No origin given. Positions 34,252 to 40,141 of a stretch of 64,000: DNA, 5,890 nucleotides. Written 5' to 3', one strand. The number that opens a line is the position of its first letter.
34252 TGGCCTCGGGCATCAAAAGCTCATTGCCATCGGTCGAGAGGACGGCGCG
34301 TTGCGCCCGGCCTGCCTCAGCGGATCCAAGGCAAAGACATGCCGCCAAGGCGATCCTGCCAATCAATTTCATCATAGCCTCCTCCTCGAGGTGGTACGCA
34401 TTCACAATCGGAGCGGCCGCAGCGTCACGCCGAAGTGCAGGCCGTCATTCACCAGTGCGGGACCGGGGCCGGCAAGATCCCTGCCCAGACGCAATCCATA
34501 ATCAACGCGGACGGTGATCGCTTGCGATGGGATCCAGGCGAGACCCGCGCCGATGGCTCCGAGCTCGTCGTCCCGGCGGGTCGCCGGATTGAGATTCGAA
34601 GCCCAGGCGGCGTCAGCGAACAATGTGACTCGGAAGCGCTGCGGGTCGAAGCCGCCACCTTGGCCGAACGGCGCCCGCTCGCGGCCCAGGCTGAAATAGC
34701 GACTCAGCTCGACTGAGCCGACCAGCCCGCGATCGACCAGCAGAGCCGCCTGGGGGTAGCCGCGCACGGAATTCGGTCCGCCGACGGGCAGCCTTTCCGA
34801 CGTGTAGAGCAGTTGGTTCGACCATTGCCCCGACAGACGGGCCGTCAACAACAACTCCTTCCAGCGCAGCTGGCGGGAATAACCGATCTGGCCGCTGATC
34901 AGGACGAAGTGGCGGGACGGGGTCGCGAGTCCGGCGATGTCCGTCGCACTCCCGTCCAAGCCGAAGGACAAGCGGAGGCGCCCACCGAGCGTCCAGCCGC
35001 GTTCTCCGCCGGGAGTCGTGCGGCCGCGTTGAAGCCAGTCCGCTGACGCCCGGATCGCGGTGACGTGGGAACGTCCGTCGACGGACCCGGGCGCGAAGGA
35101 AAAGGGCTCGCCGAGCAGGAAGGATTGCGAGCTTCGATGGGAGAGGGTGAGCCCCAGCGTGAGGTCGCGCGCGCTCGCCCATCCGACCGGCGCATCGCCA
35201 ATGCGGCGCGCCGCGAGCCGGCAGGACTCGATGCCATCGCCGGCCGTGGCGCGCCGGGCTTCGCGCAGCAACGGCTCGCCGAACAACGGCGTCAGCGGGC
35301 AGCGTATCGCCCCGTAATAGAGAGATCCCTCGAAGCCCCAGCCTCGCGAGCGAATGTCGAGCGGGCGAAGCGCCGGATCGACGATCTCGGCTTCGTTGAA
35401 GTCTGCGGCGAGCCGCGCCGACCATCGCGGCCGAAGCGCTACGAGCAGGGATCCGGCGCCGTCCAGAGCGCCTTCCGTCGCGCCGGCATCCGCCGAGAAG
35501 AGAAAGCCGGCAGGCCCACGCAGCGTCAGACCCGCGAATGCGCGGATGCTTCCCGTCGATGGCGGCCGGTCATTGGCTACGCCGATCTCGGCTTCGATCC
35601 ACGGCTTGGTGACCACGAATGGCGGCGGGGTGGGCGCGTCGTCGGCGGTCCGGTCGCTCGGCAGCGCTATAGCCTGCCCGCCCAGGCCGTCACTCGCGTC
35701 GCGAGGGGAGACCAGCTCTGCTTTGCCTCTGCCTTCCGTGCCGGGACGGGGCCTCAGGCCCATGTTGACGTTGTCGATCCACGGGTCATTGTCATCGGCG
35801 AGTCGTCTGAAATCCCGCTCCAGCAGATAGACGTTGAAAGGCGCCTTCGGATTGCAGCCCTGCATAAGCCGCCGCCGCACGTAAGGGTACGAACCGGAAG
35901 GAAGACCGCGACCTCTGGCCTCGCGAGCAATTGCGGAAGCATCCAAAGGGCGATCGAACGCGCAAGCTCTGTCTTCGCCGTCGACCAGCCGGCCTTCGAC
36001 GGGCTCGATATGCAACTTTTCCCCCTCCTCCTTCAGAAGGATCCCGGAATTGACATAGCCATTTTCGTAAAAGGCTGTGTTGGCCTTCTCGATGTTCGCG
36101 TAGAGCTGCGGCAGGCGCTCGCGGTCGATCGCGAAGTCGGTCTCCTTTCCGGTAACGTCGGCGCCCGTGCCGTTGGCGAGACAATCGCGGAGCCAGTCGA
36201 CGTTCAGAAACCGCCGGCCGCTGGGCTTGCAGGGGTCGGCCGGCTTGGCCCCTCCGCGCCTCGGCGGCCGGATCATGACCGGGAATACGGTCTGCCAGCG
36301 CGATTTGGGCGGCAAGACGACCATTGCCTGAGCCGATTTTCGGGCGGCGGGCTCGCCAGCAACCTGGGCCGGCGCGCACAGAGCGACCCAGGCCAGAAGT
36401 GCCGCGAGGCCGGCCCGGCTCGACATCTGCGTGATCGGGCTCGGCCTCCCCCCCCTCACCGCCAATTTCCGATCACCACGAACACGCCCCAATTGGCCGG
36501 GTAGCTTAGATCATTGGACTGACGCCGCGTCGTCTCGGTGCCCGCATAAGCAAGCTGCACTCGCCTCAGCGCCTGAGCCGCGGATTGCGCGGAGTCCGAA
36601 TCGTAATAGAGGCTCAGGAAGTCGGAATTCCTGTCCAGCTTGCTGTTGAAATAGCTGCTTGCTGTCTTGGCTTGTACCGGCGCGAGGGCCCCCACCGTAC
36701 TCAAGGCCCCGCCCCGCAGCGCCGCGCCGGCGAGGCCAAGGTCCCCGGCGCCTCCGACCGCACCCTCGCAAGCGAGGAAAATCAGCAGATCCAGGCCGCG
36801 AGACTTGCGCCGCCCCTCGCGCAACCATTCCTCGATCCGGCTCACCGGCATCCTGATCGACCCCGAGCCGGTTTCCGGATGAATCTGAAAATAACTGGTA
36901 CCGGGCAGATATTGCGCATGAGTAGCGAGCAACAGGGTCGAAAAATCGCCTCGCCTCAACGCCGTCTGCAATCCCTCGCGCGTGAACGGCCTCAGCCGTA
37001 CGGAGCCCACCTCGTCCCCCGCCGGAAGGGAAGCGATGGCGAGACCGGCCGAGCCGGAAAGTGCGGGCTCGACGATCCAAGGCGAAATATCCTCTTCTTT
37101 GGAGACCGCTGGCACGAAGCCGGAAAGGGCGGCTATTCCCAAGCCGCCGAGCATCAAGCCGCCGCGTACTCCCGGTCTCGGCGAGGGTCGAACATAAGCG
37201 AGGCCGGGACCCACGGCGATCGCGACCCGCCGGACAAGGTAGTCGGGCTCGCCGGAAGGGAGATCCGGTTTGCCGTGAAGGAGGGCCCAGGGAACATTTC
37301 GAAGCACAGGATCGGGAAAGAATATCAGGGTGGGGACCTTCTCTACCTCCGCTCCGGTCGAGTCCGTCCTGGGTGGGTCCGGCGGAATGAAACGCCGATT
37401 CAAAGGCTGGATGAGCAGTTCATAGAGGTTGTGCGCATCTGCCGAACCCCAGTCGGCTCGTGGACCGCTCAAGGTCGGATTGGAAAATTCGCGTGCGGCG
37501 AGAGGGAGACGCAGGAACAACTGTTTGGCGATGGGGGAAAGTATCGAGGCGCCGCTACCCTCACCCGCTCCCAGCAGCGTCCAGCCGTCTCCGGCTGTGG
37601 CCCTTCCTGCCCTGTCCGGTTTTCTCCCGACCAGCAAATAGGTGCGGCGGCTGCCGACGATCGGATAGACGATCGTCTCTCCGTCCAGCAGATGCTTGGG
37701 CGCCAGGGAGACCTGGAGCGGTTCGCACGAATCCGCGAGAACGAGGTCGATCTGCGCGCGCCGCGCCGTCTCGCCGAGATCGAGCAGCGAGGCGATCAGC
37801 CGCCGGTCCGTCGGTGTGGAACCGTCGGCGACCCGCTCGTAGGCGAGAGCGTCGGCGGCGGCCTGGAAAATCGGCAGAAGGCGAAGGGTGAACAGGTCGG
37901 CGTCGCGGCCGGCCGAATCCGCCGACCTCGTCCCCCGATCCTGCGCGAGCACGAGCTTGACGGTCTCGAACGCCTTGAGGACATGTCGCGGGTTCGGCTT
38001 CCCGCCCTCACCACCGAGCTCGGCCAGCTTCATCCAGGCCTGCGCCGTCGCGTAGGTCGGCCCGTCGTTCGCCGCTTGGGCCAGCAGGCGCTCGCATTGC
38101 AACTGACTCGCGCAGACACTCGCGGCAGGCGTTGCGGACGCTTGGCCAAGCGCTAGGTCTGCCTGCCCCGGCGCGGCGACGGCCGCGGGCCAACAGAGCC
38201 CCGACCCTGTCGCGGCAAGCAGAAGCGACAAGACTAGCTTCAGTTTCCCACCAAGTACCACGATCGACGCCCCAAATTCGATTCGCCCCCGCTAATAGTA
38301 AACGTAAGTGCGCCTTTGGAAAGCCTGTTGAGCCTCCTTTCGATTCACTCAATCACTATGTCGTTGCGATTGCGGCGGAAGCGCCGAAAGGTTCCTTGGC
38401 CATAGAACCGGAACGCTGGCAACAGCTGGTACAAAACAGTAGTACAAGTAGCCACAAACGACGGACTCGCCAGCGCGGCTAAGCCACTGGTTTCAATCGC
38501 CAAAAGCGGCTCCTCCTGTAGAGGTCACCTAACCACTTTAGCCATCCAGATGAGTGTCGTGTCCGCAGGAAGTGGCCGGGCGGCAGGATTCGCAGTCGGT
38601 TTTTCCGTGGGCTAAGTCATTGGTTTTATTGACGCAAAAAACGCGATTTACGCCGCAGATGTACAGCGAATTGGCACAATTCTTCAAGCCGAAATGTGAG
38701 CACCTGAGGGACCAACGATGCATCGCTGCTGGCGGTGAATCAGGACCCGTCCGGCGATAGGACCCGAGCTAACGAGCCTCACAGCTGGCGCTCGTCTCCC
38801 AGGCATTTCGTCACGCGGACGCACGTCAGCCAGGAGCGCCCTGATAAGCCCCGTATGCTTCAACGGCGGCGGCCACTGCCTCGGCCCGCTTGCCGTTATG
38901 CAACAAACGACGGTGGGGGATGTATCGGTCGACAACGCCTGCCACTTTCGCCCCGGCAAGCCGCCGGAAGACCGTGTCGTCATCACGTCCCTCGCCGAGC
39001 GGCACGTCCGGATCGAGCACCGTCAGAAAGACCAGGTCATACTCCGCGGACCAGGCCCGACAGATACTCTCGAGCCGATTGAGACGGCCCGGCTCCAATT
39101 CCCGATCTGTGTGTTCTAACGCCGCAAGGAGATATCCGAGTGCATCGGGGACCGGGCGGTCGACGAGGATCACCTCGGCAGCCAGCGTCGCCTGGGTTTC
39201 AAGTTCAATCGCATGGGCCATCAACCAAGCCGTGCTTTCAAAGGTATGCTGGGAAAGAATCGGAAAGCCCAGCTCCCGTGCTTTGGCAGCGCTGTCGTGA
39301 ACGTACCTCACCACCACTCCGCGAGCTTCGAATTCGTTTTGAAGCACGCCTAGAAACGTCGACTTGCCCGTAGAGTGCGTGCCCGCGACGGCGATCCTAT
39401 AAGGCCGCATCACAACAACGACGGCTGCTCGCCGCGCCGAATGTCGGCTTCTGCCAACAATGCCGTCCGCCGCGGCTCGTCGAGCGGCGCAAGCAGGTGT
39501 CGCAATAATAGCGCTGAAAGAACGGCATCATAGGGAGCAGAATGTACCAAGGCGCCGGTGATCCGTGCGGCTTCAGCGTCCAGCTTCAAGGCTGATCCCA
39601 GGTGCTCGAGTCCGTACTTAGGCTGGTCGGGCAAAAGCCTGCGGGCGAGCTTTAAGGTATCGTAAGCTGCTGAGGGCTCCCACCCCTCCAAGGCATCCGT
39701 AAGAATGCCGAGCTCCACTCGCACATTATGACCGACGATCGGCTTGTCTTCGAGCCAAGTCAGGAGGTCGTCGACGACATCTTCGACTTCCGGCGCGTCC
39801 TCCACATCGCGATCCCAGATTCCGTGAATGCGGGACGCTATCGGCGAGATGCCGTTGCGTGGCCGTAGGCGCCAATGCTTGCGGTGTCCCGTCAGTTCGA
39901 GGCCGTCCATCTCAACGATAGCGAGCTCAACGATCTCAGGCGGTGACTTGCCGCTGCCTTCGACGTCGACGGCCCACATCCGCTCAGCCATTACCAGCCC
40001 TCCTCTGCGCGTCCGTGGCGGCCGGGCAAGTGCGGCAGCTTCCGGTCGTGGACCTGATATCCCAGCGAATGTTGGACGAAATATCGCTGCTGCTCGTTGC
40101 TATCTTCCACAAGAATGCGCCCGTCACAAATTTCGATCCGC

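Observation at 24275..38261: CHAT protease + two-partner-secretion pair + giant SIR2/NTPase-like/TPR protein in one tightly coupled operon (candidate undescribed conflict/defence system)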

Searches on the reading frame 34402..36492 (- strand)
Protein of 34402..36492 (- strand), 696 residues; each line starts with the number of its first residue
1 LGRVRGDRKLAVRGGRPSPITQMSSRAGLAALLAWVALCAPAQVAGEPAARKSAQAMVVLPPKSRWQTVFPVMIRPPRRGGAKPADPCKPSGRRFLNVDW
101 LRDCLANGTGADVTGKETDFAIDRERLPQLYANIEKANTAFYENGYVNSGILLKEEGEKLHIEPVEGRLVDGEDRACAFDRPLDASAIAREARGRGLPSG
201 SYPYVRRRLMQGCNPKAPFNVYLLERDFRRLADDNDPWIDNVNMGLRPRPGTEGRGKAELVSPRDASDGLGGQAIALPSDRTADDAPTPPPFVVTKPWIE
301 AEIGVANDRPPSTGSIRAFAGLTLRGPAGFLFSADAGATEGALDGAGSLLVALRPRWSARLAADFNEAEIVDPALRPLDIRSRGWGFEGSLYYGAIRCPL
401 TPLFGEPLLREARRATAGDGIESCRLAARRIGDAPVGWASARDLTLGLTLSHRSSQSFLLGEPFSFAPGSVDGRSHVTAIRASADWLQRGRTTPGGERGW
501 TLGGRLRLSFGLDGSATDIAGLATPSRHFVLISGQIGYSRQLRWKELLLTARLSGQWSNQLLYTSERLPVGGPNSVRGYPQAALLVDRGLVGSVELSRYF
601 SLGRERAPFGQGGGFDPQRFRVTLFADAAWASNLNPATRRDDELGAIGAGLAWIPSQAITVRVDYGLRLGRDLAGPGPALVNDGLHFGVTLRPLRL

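Call 4: search_protein_families(library=pfam, proteins=[window:34402-36492:-], max_evalue=0.01)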
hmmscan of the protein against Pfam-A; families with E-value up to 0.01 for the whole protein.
window:34402-36492:- (696 aa): 1 family
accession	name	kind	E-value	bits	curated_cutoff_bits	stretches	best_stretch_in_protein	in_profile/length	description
PF03865.19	ShlB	-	5.3e-11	43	22.7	1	512-599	183-271/311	Haemolysin secretion/activation protein ShlB/FhaC/HecB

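Call 5: search_protein_families(library=padloc, proteins=[window:34402-36492:-], max_evalue=0.01)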
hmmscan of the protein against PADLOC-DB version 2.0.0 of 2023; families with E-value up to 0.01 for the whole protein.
window:34402-36492:- (696 aa): 0 families

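Call 32: search_protein_families(library=ncbifam, proteins=[window:34402-36492:-], max_evalue=0.01)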
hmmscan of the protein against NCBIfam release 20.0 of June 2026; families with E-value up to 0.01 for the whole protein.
window:34402-36492:- (696 aa): 0 families

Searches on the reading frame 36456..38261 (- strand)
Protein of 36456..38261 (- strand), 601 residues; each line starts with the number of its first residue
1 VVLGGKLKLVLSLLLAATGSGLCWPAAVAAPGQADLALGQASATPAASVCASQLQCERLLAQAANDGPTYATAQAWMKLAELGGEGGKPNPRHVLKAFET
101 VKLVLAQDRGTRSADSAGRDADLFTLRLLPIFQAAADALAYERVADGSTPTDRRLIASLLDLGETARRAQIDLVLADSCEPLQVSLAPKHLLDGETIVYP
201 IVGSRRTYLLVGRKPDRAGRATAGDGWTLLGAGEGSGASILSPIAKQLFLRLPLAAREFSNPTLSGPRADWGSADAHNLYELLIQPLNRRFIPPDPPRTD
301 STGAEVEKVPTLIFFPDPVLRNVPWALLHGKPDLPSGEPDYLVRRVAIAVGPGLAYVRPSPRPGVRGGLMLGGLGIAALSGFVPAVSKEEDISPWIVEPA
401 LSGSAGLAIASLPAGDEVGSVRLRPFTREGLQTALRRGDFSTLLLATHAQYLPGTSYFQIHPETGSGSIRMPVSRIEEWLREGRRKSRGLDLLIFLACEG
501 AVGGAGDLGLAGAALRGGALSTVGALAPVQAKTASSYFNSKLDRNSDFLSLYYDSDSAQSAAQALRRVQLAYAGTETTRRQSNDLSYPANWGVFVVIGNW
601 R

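Call 4: search_protein_families(library=pfam, proteins=[window:36456-38261:-], max_evalue=0.01)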
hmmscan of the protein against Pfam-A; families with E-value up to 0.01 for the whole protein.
window:36456-38261:- (601 aa): 1 family
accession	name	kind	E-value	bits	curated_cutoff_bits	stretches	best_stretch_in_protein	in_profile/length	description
PF12770.12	CHAT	-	5.8e-21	75.6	24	1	275-599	3-289/289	CHAT domain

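Call 5: search_protein_families(library=padloc, proteins=[window:36456-38261:-], max_evalue=0.01)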
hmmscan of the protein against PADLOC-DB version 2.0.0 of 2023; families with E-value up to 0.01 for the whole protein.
window:36456-38261:- (601 aa): 0 families

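Call 32: search_protein_families(library=ncbifam, proteins=[window:36456-38261:-], max_evalue=0.01)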
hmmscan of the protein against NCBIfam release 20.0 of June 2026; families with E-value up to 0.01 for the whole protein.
window:36456-38261:- (601 aa): 0 families

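Call 36: find_related_loci(query=A2, collection=genome_contigs, flank=10000)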
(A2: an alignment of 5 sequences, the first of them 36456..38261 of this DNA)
Query A2 (601 aa) in genome_contigs; peptide patterns used: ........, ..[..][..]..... (x = any residue, [..] = any of these).
600 stretches matched a pattern, but none encodes a relative of the query by tblastn (E <= 1e-3).

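Call 80: search_dna_similar(query=window:36456-38261:-, collection=plasmids, mode=protein, max_rows=25)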
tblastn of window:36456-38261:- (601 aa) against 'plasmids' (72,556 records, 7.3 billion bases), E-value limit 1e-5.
No match.

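Call 96: search_solved_structures(query=window:36456-38261:-, max_evalue=0.1)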
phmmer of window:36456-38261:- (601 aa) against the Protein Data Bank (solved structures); distinct sequences matched with E-value up to 0.1: 0.

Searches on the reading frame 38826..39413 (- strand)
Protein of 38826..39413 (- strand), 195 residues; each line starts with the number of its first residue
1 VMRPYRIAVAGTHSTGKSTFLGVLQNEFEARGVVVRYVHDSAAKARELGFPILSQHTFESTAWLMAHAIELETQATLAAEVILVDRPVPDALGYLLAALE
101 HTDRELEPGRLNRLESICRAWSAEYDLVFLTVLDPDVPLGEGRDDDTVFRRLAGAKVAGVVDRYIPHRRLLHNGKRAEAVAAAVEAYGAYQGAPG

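Call 16: search_protein_families(library=pfam, proteins=[window:38826-39413:-], max_evalue=0.001)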
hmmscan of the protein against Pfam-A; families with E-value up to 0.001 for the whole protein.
window:38826-39413:- (195 aa): 1 family
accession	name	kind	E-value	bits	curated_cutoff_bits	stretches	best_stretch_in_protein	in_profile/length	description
PF13521.12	AAA_28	-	7e-10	39.8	27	1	6-143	1-128/164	AAA domain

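Call 48: search_protein_families(library=padloc, proteins=[window:38826-39413:-], max_evalue=0.001)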
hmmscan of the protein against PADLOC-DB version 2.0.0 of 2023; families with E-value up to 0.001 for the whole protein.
window:38826-39413:- (195 aa): 0 families

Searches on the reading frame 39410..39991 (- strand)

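Call 16: search_protein_families(library=pfam, proteins=[window:39410-39991:-], max_evalue=0.001)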
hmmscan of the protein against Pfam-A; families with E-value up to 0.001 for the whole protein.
window:39410-39991:- (193 aa): 1 family
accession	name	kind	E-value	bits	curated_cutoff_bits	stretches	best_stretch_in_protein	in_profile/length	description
PF00929.31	RNase_T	-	1.6e-15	58.5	24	1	11-162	6-163/164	Exonuclease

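Call 48: search_protein_families(library=padloc, proteins=[window:39410-39991:-], max_evalue=0.001)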
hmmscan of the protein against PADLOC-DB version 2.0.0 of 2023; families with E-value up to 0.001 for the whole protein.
window:39410-39991:- (193 aa): 3 families
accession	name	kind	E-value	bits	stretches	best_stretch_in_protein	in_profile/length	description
PDLC01247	DEDDh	-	1.5e-25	88.5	1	7-163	2-138/139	"CAS-I,CAS-II,CAS-III,CAS-IV,CAS-V,CAS-VI; associated"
PDLC05027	PDC-S48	-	1.9e-20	71.4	1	1-180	1-181/411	-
PDLC05028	PDC-S48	-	8.9e-13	45.6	1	7-166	22-179/512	-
